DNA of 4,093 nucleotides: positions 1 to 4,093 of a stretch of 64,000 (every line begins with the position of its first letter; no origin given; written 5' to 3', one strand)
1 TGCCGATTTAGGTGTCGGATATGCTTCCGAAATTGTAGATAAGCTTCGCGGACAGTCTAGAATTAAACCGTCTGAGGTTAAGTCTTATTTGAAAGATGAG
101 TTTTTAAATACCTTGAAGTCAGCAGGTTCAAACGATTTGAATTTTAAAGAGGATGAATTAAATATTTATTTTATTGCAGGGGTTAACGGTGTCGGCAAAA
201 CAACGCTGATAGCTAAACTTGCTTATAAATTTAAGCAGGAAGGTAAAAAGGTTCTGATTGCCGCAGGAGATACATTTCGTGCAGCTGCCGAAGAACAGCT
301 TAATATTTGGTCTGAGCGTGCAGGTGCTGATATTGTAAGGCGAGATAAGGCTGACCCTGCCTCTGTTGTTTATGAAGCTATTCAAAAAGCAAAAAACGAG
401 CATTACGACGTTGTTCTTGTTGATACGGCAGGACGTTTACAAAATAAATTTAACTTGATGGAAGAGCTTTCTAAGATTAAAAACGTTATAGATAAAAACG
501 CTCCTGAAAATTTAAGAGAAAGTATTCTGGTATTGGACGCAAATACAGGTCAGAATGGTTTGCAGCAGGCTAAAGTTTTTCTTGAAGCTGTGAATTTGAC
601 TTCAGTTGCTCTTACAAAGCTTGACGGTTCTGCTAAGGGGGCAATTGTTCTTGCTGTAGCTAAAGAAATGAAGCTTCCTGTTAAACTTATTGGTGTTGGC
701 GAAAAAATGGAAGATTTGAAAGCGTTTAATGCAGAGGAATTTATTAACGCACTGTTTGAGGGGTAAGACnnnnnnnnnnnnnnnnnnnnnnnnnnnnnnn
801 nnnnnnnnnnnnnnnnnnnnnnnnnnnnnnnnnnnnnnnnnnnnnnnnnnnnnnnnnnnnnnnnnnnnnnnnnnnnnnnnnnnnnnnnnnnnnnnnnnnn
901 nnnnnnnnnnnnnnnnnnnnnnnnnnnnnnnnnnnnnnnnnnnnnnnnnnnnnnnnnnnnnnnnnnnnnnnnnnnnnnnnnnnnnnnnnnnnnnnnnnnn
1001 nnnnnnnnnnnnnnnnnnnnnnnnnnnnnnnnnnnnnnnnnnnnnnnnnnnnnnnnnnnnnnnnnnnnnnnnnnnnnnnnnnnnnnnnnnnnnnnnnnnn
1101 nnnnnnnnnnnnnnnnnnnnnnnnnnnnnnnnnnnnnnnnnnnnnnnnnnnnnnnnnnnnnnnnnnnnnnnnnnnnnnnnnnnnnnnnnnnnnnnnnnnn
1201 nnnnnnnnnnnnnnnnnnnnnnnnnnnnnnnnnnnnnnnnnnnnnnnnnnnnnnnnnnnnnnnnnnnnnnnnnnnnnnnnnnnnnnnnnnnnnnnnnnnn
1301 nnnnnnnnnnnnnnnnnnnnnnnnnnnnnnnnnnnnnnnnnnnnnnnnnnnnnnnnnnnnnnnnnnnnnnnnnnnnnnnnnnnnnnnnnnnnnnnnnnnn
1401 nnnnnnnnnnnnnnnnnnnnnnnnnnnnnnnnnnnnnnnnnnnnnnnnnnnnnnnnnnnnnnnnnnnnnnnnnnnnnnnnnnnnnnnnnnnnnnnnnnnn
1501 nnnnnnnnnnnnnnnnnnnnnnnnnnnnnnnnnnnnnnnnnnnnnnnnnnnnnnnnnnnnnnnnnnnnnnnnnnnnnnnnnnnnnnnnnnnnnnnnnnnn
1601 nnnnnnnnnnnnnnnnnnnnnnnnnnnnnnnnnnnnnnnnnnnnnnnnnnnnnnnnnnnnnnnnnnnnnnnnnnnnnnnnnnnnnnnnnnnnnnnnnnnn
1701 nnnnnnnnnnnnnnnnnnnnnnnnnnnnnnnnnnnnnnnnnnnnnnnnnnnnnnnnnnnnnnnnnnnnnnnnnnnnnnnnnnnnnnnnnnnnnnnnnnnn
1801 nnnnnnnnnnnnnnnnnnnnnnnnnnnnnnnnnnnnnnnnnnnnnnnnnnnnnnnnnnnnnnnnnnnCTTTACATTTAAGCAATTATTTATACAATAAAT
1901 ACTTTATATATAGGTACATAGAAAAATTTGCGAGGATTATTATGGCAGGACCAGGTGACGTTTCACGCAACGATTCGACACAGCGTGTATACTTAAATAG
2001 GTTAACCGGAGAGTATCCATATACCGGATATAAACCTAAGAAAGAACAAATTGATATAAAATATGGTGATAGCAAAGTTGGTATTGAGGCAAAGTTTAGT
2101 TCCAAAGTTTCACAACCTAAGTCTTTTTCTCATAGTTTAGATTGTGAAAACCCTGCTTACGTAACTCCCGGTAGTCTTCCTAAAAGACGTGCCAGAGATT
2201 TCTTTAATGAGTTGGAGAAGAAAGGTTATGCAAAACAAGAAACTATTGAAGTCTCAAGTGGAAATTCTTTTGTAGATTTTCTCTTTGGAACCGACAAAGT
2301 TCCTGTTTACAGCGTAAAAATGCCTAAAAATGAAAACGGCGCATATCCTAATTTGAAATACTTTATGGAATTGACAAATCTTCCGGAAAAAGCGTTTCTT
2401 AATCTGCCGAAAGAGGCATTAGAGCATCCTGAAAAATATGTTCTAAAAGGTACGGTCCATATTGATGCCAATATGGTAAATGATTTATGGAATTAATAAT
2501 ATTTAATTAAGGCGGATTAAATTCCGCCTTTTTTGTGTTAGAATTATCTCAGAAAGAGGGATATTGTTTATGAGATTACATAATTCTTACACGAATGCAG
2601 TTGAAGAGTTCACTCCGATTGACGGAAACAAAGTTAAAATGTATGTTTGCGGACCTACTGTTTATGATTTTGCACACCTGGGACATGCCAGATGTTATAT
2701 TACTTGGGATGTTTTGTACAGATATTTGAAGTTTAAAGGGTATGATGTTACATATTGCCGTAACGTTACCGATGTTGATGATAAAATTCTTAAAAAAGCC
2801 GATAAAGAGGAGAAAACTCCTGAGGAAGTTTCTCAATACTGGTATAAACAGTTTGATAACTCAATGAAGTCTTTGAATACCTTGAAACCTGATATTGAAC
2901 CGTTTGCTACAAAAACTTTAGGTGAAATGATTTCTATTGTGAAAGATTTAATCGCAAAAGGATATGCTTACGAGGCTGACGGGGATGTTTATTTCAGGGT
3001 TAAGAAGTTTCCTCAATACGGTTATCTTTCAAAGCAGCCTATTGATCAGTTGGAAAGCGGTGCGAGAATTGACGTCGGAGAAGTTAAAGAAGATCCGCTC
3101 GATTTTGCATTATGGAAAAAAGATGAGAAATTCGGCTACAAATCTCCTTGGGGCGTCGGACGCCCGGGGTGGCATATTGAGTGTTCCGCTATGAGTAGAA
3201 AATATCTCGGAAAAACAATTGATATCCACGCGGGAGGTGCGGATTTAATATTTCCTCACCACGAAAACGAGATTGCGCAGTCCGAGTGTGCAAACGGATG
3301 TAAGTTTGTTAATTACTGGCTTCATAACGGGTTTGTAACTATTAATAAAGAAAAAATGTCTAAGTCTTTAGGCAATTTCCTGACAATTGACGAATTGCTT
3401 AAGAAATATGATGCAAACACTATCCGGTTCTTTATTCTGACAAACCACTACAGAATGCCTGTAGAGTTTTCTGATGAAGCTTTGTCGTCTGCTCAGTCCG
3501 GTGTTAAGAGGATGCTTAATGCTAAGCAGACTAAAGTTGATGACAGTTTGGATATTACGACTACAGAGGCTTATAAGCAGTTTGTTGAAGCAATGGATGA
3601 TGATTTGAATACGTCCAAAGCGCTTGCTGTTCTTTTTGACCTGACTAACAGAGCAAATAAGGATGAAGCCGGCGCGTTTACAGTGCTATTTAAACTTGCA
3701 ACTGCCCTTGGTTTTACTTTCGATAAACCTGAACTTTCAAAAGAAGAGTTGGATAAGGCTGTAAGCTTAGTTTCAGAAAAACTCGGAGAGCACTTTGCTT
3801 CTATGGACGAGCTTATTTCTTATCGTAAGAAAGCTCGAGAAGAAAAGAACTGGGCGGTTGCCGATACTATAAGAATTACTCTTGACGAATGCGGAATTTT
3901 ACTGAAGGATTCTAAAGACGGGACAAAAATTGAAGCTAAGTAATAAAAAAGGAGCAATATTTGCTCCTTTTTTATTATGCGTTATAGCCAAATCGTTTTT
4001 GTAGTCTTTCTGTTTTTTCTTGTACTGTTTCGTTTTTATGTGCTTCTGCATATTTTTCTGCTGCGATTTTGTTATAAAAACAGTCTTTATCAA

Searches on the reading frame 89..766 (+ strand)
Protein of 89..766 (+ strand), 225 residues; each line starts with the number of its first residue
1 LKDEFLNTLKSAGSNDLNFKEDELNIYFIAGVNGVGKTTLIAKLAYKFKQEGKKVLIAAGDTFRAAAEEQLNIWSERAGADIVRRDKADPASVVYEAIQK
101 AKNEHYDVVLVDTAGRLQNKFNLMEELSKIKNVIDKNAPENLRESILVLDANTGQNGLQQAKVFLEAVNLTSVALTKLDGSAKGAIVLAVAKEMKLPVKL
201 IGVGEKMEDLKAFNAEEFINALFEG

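Call 59: search_protein_families(library=pfam, proteins=[window:89-766:+], max_evalue=0.0001)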
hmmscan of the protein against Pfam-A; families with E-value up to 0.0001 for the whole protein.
window:89-766:+ (225 aa): 15 families
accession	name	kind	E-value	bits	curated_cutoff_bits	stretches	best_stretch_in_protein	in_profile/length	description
PF00448.28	SRP54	-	4.2e-72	242.4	22.7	1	25-223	2-195/196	SRP54-type protein, GTPase domain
PF09848.15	SLFN-g3_helicase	-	4.3e-07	30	24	1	26-150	3-122/354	Schlafen group 3, DNA/RNA helicase domain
PF13207.12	AAA_17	-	5.5e-07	30.4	27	1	31-128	2-93/136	AAA domain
PF13401.12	AAA_22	-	1.1e-06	29.4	27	1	25-135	6-111/130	AAA domain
PF13614.12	AAA_31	-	2.1e-06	28.2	27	0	34-62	12-40/177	AAA domain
PF01656.29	CbiA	-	9.5e-06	26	25.4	1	30-145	5-54/125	CobQ/CobB/MinD/ParA nucleotide binding domain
PF03266.21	NTPase_1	-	1.4e-05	25.5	23.9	0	28-55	3-30/168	NTPase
PF06414.18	Zeta_toxin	-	1.4e-05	25.1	22.3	1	26-121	18-110/199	Zeta toxin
PF02374.21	ArsA_ATPase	-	2e-05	24.4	24.3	0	26-61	3-38/305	Anion-transporting ATPase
PF19842.5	YqeC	-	2.6e-05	24.9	27.6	1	33-113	5-86/145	YqeC protein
PF20720.3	nSTAND3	-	3.3e-05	24.1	27.2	0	23-62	16-56/155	Novel STAND NTPase 3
PF00005.33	ABC_tran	-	3.4e-05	24.9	25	1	15-109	2-80/137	ABC transporter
PF03308.22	MeaB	-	8.9e-05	22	23.1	0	29-61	38-70/273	Methylmalonyl Co-A mutase-associated GTPase MeaB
PF25199.1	nSTAND_NTPase5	-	9.4e-05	22.7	34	0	21-108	38-126/145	Novel STAND NTPase 5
PF02492.25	cobW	-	9.6e-05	22.5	20.7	0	26-181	2-156/180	CobW/HypB/UreG, nucleotide-binding domain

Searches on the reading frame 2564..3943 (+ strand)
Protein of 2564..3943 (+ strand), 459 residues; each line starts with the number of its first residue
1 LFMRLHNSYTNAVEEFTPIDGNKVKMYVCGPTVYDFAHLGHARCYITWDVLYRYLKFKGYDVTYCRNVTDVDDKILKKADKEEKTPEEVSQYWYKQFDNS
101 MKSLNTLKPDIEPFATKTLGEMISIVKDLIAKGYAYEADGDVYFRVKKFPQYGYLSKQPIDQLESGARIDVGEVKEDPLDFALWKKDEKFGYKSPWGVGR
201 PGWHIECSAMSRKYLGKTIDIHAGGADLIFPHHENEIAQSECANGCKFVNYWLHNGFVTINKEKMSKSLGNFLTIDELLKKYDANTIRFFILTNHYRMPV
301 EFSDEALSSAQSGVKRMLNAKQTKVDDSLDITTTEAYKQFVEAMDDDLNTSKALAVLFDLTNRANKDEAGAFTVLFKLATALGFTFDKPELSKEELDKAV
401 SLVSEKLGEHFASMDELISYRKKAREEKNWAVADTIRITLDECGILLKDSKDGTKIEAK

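Call 18: search_protein_families(library=pfam, proteins=[window:2564-3943:+], max_evalue=0.001)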
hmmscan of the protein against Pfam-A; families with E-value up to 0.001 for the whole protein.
window:2564-3943:+ (459 aa): 6 families
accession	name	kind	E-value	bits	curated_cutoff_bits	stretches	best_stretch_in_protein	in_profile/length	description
PF01406.26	tRNA-synt_1e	-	1.3e-130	435.6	27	1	16-311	2-300/301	tRNA synthetases class I (C) catalytic domain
PF09334.17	tRNA-synt_1g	-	3.7e-18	65.9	20.1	2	36-142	13-120/391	tRNA synthetases class I (M)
PF09190.17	DALR_2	-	1.3e-10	42.1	22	1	339-369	1-31/57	DALR domain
PF00133.28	tRNA-synt_1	-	2.2e-08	33.7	22.7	1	224-297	334-408/414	tRNA synthetases class I (I, L, M and V)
PF01921.24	tRNA-synt_1f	-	0.00013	21.4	27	1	258-307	275-325/360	tRNA synthetases class I (K)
PF23493.1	CysS_C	-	0.00041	20.8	23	1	414-453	8-47/51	Cysteinyl-tRNA ligase anticodon binding domain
